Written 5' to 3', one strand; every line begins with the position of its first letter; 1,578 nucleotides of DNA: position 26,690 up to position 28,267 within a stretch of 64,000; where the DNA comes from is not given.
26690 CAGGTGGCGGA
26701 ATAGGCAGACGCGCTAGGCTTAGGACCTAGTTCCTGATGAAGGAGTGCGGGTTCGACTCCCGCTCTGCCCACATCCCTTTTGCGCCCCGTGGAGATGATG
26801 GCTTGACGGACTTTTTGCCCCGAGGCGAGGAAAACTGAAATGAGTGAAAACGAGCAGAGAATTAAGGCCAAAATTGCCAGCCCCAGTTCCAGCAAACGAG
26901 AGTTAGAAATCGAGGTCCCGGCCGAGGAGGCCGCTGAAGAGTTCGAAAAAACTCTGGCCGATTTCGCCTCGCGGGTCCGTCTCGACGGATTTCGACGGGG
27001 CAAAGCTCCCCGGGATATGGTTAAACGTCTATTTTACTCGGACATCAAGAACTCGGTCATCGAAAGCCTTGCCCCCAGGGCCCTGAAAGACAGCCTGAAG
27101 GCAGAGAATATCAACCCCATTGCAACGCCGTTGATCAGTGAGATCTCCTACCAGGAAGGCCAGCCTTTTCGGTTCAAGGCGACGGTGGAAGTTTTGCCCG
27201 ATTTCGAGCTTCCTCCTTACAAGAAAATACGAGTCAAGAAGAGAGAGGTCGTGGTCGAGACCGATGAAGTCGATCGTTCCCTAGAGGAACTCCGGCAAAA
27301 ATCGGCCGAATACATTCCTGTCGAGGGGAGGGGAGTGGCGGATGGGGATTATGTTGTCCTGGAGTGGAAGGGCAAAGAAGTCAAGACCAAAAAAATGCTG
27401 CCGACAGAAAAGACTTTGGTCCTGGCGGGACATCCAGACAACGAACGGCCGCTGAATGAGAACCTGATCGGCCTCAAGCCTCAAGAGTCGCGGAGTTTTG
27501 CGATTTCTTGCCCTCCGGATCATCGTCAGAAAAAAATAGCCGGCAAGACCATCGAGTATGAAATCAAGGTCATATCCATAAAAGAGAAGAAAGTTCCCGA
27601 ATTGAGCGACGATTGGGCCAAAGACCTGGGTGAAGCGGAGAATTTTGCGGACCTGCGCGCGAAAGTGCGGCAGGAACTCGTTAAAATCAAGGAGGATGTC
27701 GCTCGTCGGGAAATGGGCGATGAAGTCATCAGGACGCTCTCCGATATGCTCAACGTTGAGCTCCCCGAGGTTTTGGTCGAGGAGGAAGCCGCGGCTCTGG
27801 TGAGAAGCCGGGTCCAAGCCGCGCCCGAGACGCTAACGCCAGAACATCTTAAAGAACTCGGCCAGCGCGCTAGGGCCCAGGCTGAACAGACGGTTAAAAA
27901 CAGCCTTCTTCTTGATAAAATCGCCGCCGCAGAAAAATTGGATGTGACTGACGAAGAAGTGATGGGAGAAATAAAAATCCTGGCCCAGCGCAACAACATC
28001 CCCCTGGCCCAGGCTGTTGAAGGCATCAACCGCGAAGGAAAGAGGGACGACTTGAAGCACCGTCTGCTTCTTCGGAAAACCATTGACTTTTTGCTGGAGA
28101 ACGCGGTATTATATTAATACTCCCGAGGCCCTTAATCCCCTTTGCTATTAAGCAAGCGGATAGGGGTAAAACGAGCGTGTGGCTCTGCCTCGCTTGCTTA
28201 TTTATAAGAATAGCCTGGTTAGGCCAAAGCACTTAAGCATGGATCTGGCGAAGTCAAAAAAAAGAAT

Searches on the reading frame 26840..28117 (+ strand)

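Call 58: search_protein_families(library=pfam, proteins=[window:26840-28117:+], max_evalue=0.00001)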
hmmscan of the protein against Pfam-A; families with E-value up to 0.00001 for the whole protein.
window:26840-28117:+ (425 aa): 2 families
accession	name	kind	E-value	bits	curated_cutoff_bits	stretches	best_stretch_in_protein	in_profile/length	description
PF05697.18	Trigger_N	-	1.4e-36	126.4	22.2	1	10-151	3-144/144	Bacterial trigger factor protein (TF)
PF05698.19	Trigger_C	-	4.8e-24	85.7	22.7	1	270-420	3-162/162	Bacterial trigger factor protein (TF) C-terminus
